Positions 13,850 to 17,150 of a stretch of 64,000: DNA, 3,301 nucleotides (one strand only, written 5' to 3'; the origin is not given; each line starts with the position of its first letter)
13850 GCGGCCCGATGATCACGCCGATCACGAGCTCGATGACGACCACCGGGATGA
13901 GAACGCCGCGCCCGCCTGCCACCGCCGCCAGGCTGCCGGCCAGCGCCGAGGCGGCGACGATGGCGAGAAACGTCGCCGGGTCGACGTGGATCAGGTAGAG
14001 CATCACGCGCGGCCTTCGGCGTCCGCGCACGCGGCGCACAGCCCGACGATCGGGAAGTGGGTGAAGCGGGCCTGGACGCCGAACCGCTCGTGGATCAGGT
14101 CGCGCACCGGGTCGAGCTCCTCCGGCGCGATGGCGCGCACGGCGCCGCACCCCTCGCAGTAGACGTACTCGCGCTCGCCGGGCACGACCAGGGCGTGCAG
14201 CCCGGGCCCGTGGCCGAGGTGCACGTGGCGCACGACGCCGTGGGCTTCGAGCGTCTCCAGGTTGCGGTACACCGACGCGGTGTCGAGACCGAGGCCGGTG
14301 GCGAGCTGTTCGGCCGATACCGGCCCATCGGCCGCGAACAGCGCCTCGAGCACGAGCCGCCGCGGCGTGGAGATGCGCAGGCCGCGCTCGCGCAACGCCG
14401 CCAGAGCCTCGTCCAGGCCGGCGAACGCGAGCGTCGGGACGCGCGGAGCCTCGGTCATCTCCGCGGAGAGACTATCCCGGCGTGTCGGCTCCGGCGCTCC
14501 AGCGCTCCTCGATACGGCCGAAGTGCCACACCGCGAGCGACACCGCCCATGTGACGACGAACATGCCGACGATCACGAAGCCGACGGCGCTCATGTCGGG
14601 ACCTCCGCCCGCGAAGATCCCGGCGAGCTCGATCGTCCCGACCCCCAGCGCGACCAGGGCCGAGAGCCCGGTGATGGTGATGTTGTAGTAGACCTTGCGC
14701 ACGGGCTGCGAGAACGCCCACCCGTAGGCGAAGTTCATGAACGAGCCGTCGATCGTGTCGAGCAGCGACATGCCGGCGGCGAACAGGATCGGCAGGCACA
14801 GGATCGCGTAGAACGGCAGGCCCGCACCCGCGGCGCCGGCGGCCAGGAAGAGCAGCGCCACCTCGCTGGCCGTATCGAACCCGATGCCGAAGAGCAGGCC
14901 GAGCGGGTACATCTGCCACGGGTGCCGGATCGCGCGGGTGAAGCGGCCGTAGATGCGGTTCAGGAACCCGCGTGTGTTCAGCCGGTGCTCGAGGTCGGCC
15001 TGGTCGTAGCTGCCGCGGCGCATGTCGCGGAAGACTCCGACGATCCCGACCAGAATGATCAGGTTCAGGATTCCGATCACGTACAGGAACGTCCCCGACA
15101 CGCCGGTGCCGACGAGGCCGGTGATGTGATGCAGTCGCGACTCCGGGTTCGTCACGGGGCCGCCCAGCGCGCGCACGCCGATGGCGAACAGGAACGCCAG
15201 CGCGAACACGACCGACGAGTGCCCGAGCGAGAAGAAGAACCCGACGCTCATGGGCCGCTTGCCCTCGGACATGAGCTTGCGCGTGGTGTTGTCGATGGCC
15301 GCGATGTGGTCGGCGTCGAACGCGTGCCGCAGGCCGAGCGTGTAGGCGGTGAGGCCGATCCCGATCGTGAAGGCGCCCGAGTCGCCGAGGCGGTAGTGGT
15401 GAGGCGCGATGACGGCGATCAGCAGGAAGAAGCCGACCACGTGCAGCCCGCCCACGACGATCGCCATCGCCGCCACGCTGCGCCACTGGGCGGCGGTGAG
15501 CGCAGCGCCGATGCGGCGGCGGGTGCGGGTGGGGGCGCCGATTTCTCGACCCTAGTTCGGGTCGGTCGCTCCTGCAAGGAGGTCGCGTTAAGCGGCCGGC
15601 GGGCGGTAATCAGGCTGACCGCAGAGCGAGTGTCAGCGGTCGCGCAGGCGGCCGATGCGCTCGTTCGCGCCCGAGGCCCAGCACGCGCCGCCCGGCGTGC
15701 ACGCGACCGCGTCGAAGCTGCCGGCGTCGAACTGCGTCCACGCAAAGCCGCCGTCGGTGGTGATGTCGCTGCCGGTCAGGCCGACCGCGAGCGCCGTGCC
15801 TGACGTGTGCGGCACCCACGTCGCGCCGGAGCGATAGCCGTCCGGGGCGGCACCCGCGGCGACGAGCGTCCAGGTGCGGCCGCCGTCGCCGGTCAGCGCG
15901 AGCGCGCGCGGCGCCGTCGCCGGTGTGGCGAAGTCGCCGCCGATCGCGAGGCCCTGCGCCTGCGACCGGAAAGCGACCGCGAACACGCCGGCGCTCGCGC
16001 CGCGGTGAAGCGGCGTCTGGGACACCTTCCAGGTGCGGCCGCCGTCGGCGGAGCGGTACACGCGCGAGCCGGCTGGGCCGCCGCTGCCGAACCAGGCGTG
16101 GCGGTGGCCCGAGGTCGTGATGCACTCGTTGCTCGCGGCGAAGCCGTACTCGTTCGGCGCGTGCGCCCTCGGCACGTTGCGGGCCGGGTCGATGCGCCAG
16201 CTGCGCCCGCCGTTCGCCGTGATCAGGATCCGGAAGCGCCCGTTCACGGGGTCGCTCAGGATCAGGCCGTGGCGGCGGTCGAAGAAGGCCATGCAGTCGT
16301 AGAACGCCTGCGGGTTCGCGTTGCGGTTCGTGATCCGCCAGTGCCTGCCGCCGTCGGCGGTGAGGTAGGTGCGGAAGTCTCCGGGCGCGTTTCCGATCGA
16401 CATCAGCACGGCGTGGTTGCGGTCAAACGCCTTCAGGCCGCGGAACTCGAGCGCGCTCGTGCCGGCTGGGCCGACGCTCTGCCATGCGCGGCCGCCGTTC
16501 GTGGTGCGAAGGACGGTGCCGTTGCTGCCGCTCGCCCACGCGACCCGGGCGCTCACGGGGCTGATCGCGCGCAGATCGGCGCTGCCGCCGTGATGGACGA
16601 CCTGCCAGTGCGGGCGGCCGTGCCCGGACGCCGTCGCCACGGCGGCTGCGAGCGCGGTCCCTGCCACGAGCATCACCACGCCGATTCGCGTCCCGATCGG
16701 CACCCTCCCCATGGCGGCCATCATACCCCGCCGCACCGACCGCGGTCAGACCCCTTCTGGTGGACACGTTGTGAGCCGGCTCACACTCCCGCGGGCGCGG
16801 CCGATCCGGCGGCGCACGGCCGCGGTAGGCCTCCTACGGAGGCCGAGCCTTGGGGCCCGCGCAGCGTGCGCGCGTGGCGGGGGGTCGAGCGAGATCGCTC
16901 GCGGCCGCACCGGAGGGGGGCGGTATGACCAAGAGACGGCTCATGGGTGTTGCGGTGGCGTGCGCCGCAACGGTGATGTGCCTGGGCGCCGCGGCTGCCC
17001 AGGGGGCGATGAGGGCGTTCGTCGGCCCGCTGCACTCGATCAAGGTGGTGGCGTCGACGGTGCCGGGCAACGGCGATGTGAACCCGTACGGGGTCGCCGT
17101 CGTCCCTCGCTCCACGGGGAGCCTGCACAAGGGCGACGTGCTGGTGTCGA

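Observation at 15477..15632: Third copy of the GTAA-type motif upstream of the nickel permease operon: a possible shared hydrogenase/nickel regulon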

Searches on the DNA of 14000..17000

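Call 9: search_rna_families(source=window, start=14000, end=17000, threshold=evalue, max_evalue=1)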
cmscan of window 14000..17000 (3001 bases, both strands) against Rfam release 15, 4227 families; matches with E-value up to 1: 2.
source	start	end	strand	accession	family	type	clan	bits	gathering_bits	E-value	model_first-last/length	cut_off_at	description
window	15398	15476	-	RF01059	mir-598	Gene; miRNA;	-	24.8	69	0.043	1-80/80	no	mir-598 microRNA precursor family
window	14748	14772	+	RF01082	SBWMV1_UPD-PKh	Cis-reg;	-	21.4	32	0.58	1-25/25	no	Pseudoknot of upstream pseudoknot domain (UPD) of the 3'UTR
